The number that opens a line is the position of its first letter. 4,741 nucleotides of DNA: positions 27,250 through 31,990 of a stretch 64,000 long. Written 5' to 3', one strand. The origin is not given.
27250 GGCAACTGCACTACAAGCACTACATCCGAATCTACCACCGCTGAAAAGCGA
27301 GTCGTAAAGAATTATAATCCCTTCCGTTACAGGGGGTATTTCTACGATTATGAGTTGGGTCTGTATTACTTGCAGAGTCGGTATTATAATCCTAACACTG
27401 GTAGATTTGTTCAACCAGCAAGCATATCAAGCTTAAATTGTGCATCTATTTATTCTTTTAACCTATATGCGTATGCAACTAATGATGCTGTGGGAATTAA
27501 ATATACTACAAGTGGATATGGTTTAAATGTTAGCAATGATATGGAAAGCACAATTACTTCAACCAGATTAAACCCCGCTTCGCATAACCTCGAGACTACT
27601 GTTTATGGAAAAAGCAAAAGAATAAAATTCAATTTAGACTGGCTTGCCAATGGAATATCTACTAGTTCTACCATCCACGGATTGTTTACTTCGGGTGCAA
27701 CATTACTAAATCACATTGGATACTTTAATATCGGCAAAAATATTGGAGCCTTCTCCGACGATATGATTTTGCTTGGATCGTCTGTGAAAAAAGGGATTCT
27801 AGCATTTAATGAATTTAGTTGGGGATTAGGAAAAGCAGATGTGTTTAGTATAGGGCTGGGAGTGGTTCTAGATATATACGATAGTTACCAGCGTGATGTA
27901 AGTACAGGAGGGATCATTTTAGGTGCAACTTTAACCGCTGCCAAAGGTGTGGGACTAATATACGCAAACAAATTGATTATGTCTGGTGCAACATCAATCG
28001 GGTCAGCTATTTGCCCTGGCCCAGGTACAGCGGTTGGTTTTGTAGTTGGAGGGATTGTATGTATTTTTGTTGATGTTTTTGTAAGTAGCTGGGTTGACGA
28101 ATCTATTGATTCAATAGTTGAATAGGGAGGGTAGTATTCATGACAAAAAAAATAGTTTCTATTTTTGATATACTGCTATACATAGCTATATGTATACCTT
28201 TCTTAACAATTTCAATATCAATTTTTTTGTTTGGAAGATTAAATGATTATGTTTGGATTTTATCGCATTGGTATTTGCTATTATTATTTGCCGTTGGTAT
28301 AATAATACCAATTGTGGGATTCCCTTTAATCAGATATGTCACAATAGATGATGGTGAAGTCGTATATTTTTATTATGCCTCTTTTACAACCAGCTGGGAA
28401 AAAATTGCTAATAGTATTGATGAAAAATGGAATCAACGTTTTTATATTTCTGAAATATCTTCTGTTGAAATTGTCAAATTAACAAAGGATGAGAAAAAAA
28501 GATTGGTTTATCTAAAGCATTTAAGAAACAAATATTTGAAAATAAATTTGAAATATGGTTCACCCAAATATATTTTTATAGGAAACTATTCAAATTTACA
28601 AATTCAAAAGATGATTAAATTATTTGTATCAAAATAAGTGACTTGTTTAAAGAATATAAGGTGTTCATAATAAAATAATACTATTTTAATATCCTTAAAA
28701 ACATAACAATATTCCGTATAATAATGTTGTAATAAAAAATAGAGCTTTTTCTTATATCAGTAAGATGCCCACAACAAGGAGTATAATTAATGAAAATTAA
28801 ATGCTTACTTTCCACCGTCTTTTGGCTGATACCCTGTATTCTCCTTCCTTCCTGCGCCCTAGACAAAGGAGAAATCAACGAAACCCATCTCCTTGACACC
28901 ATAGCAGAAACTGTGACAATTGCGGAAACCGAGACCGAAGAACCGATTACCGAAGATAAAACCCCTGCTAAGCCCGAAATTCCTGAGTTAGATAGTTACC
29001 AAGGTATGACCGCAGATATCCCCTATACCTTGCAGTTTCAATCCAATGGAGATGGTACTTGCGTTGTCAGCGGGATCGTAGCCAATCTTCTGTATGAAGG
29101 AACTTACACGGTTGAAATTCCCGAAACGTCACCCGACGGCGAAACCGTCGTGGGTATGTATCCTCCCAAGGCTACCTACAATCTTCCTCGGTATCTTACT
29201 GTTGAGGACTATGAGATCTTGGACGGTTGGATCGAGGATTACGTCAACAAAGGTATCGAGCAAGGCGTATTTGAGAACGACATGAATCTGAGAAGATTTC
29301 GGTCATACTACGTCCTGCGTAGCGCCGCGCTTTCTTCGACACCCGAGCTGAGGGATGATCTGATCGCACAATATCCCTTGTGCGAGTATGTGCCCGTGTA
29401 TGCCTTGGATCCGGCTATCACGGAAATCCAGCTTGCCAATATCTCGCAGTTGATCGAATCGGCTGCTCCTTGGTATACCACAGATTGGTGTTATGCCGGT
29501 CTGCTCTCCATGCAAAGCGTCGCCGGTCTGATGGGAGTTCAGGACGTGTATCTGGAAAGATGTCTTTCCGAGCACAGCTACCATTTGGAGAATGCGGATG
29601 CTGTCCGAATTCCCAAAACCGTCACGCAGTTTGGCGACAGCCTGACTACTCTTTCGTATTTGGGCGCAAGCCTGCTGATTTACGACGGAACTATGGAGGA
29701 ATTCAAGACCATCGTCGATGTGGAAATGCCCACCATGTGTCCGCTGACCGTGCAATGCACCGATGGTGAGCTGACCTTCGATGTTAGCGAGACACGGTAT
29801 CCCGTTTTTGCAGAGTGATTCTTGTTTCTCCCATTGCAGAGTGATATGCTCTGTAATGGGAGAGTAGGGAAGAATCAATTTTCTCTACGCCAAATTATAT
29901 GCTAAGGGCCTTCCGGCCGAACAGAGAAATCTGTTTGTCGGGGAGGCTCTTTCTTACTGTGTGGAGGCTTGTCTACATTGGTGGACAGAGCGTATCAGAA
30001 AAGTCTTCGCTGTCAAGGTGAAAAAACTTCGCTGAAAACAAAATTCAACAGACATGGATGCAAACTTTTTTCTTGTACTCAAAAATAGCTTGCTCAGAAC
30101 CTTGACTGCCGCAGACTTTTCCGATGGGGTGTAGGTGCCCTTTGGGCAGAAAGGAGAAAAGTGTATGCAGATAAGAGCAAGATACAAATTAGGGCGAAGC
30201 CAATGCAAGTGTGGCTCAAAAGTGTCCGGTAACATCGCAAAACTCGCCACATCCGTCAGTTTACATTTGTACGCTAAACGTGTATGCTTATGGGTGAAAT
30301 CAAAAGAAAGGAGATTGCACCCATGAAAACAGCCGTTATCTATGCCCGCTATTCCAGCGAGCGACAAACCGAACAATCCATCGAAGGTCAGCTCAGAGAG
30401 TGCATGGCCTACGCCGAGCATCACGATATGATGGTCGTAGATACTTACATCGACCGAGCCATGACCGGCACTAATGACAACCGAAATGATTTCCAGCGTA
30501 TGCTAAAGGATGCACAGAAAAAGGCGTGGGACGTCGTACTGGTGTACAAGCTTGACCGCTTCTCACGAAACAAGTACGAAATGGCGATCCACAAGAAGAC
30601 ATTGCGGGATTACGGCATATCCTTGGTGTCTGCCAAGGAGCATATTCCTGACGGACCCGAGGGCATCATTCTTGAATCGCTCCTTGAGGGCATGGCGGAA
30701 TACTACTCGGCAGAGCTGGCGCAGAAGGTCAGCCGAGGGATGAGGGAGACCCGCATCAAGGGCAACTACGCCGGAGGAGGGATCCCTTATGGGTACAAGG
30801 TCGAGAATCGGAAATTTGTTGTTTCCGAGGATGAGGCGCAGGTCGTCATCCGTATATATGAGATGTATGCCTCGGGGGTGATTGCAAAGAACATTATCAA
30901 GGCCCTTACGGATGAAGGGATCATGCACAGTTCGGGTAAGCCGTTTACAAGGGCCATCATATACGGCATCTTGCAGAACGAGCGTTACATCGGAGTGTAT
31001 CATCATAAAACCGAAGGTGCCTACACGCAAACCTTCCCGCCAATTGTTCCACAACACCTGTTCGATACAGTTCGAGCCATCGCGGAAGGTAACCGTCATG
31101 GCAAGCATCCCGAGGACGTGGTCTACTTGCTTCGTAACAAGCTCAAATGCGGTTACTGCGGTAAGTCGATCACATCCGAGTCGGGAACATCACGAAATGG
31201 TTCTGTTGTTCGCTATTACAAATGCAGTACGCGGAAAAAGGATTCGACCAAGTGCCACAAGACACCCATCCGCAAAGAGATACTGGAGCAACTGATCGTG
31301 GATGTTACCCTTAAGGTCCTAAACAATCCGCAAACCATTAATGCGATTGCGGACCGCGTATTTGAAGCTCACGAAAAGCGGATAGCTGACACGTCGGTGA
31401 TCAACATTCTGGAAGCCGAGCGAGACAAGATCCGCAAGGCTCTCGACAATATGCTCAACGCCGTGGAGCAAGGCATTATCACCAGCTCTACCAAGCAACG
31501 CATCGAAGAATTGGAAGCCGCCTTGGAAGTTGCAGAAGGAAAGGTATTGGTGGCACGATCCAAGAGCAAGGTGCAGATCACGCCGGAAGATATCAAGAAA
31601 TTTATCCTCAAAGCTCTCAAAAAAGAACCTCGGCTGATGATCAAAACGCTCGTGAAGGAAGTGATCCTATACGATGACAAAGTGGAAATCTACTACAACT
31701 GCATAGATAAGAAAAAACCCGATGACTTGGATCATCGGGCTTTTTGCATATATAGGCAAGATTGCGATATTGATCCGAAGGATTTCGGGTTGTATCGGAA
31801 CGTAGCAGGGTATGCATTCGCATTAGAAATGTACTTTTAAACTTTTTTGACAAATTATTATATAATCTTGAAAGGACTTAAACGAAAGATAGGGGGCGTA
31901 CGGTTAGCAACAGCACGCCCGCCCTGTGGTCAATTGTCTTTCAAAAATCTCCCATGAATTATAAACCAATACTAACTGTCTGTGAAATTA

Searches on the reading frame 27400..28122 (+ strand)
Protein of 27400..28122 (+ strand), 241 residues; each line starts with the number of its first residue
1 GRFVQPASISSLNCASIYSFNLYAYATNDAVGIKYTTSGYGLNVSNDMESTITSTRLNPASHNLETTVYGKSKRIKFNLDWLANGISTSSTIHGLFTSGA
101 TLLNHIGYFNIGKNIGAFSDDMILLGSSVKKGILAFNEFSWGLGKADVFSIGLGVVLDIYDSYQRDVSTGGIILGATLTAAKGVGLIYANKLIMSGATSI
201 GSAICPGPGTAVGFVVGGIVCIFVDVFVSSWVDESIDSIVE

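Call 65: search_solved_structures(query=window:27496-28122:+, max_evalue=1)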
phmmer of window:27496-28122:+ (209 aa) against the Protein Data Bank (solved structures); distinct sequences matched with E-value up to 1: 0.

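Call 66: search_protein_families(library=pfam, proteins=[window:27400-28122:+], max_evalue=0.01)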
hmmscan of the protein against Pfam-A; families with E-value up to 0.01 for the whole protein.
window:27400-28122:+ (241 aa): 0 families
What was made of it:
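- On Rhs/YD polymorphic toxin with immunity: The 209-aa tail has no family (calls 65, 66).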

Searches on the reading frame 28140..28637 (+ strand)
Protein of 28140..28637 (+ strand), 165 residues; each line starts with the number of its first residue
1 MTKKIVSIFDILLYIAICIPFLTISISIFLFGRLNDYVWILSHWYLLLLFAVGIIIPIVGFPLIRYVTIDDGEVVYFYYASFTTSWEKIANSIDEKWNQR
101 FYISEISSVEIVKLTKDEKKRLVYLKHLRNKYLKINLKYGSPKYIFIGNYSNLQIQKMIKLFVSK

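Call 9: search_protein_families(library=pfam, proteins=[window:28140-28637:+], max_evalue=0.01)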
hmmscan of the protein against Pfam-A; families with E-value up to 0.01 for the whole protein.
window:28140-28637:+ (165 aa): 0 families

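Call 30: search_protein_families(library=ncbifam, proteins=[window:28140-28637:+], max_evalue=0.01)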
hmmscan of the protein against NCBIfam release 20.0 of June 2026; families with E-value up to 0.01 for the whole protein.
window:28140-28637:+ (165 aa): 0 families
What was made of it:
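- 28140..28637 (+): Candidate immunity protein (165 aa, two N-terminal hydrophobic helices). No family match (calls 9, 30).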

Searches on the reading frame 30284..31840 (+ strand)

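Call 29: search_protein_families(library=pfam, proteins=[window:30284-31840:+], max_evalue=0.001)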
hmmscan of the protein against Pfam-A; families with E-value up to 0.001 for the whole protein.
window:30284-31840:+ (518 aa): 3 families
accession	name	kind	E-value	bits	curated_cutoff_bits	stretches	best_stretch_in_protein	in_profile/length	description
PF00239.26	Resolvase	-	3.8e-31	108.6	23.3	1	17-161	1-144/145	Resolvase, N terminal domain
PF07508.19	Recombinase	-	1e-15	58.2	21.1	1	182-269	1-101/102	Recombinase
PF13408.12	Zn_ribbon_recom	-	4.3e-12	46.7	25.3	1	282-340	1-55/58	Recombinase zinc beta ribbon domain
